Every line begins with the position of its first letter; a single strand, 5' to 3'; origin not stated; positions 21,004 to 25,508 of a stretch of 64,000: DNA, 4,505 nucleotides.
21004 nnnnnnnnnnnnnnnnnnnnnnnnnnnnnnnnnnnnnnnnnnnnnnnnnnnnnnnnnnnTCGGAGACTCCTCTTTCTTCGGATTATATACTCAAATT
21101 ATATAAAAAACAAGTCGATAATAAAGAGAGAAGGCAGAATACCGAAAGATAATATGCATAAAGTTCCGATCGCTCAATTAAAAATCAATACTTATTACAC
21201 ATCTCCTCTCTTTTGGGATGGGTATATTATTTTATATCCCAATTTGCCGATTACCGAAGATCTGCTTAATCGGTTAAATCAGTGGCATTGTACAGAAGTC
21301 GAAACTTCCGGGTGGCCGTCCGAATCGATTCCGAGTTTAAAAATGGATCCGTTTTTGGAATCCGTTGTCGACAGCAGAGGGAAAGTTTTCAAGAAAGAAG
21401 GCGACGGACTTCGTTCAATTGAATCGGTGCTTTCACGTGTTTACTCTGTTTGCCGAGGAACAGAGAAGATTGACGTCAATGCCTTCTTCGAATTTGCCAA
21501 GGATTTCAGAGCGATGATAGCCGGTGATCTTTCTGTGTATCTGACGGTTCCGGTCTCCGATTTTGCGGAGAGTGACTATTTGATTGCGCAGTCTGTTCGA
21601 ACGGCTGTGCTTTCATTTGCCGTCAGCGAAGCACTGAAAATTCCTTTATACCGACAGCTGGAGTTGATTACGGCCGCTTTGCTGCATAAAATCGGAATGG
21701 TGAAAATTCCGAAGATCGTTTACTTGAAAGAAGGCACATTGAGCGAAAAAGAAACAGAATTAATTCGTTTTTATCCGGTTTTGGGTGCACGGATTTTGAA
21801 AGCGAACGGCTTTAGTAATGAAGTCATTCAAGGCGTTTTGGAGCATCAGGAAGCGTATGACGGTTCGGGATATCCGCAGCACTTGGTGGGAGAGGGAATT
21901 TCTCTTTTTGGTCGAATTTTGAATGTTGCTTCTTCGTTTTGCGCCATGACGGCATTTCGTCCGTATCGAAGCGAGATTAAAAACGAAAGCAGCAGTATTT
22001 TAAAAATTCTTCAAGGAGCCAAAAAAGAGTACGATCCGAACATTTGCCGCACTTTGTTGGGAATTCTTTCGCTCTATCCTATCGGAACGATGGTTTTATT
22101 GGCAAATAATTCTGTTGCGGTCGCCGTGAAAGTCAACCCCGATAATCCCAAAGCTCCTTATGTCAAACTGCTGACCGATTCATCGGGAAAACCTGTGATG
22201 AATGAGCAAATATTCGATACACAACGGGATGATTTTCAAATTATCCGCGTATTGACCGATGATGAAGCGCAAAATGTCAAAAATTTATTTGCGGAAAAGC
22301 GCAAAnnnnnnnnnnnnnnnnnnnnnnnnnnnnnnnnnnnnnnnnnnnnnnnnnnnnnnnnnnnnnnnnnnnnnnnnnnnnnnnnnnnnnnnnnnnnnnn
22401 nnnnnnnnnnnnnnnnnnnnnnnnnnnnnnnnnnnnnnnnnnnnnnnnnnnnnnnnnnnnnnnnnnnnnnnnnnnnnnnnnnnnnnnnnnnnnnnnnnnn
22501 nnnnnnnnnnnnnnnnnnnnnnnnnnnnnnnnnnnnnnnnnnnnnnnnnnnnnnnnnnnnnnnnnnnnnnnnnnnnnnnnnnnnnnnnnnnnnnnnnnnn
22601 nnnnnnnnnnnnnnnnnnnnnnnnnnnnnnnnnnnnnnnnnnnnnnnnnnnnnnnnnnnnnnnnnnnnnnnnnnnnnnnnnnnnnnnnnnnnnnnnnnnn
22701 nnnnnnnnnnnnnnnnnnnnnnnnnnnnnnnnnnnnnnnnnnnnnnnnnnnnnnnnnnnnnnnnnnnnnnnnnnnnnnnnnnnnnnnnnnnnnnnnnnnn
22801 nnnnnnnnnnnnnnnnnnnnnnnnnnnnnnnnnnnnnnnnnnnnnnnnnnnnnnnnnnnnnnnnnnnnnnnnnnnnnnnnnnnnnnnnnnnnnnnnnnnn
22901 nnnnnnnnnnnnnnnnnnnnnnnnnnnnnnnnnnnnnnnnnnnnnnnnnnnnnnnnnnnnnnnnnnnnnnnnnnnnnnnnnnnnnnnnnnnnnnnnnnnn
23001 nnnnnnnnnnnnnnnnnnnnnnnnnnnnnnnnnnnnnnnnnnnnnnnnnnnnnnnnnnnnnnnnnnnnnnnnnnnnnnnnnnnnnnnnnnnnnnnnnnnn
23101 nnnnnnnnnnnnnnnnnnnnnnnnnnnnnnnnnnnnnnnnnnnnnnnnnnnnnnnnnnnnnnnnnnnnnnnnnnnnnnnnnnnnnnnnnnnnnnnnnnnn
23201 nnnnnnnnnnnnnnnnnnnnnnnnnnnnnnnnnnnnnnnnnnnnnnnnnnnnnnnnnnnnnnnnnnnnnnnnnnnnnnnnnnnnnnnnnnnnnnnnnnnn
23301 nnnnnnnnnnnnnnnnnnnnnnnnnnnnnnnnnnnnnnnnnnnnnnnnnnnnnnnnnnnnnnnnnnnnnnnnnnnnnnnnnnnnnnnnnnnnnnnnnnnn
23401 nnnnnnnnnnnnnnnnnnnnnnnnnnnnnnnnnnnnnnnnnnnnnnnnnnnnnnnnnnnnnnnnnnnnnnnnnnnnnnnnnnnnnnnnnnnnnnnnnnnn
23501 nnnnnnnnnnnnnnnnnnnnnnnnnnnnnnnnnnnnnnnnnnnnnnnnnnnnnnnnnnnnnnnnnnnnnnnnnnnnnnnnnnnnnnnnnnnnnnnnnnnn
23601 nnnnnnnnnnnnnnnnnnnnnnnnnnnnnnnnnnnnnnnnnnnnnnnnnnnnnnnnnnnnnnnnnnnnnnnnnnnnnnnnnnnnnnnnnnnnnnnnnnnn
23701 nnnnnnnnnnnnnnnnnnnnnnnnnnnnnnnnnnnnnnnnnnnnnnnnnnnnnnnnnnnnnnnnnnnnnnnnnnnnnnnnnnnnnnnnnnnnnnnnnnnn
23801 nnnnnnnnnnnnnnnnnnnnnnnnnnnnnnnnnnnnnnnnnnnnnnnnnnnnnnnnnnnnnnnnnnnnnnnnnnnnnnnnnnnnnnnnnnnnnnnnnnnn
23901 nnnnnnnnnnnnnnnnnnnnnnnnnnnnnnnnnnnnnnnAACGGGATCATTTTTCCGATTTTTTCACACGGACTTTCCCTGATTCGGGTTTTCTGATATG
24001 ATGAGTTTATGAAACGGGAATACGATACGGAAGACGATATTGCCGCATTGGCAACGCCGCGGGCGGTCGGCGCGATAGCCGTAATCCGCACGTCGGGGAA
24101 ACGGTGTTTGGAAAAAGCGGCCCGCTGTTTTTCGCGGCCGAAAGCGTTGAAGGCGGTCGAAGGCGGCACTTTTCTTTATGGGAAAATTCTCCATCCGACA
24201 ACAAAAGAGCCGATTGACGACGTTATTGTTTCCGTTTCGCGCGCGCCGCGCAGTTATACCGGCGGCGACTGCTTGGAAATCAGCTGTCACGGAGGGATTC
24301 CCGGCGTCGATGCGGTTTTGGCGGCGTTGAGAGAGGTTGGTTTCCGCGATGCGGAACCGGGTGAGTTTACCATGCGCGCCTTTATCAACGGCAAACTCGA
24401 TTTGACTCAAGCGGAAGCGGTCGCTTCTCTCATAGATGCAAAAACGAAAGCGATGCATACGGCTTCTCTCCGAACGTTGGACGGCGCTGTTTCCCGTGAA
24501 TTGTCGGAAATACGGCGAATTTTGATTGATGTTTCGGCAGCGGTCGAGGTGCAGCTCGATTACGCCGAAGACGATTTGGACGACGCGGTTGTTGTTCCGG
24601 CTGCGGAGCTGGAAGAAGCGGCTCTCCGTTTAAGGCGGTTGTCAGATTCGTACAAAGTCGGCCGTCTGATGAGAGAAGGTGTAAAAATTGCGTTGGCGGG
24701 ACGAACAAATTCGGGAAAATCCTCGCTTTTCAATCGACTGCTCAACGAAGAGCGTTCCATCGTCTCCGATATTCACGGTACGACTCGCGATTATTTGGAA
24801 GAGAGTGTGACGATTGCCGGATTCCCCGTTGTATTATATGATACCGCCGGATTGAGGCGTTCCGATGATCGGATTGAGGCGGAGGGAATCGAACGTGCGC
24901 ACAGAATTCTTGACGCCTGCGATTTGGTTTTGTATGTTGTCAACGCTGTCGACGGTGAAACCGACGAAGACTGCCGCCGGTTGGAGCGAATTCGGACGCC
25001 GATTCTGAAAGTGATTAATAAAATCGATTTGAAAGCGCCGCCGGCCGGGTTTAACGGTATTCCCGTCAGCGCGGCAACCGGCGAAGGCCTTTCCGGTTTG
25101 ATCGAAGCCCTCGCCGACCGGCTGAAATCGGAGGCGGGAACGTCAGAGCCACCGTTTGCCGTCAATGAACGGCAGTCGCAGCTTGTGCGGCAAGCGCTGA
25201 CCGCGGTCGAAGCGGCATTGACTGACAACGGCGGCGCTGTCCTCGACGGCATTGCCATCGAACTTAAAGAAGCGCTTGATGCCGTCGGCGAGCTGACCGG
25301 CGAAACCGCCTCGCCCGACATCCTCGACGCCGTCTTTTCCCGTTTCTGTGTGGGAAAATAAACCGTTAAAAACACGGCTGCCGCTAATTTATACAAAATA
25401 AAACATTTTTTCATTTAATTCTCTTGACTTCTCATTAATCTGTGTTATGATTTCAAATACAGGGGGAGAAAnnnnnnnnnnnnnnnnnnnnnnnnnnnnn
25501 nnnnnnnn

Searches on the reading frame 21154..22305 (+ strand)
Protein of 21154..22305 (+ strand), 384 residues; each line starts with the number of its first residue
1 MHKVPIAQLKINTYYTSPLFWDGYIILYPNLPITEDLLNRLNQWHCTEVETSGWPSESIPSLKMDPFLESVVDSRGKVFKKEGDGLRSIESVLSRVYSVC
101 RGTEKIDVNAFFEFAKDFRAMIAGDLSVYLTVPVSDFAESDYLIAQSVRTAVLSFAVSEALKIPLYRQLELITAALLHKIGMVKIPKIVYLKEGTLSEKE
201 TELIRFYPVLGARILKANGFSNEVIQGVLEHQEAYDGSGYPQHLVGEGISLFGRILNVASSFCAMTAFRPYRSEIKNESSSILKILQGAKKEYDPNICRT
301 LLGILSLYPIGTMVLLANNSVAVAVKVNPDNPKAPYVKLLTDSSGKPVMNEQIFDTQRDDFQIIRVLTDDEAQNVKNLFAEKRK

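Call 68: search_protein_families(library=pfam, proteins=[window:21154-22305:+], max_evalue=0.01)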
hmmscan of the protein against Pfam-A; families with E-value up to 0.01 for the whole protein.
window:21154-22305:+ (384 aa): 2 families
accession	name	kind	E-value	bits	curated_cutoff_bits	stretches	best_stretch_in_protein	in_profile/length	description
PF13487.12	HD_5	-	3.7e-32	111.8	27.2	1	142-297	13-170/170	HD domain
PF01966.28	HD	-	1e-07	32.7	22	1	148-265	6-116/116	HD domain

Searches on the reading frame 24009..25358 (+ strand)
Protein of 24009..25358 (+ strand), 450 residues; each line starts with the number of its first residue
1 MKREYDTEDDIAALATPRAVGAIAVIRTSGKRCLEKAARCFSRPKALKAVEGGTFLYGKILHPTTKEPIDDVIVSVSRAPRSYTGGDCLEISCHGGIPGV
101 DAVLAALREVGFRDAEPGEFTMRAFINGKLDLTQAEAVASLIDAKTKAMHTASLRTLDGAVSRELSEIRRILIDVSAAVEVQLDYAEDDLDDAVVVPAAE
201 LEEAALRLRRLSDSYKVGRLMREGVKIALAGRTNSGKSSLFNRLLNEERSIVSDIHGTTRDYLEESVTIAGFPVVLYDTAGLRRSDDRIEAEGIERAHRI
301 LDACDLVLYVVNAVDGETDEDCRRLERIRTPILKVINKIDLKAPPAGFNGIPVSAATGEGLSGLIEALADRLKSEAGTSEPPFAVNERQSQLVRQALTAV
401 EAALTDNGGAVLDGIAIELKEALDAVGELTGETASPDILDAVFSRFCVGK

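Call 18: list_cluster_members(proteins=[window:24009-25358:+, window:22305-23936:+, window:19566-21062:-, window:28686-30308:+, window:35877-38228:+, window:14768-16657:+, window:62082-63761:+, window:56001-57560:+])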
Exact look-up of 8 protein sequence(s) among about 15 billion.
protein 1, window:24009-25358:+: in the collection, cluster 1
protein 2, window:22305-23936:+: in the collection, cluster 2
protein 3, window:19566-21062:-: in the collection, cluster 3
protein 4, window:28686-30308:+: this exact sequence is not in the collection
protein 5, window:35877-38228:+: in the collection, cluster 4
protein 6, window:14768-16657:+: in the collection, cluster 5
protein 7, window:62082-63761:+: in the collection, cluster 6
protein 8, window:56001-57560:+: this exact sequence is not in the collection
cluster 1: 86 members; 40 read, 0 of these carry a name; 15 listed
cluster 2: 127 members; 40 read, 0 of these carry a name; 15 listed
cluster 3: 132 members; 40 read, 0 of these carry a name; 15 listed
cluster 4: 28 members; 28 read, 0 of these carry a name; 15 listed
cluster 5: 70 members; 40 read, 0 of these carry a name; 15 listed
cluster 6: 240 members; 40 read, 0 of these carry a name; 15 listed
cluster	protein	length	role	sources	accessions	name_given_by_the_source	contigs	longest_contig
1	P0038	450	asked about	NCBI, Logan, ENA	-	-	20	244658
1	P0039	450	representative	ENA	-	-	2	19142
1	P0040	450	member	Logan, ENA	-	-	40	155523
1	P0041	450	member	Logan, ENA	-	-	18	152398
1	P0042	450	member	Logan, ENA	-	-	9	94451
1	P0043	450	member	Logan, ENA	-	-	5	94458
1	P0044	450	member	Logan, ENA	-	-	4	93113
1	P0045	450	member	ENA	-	-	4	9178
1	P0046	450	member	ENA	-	-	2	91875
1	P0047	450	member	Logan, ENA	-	-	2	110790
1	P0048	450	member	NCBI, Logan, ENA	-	-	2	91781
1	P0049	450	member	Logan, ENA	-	-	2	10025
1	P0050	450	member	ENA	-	-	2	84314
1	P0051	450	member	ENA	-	-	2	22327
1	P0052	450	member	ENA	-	-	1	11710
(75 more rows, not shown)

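Call 21: find_encoding_contigs(protein=window:24009-25358:+, flank=3000, max_places=6)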
Protein window:24009-25358:+ (450 aa): 23 contigs read that carry it; 1 place shown.
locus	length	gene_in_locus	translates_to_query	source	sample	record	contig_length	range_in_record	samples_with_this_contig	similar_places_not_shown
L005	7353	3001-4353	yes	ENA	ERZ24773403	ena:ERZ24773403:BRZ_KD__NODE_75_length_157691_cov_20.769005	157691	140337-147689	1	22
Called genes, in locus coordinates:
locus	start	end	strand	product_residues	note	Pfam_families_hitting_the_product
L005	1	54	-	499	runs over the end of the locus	PF00749:tRNA-synt_1c, PF19269:Anticodon_2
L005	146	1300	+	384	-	PF01966:HD, PF13487:HD_5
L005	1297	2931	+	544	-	PF00485:PRK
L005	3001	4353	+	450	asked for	PF10396:TrmE_N, PF12631:MnmE_helical, PF00009:GTP_EFTU (faint), PF02421:FeoB_N (weak), PF01926:MMR_HSR1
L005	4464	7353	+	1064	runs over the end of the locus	PF01400:Astacin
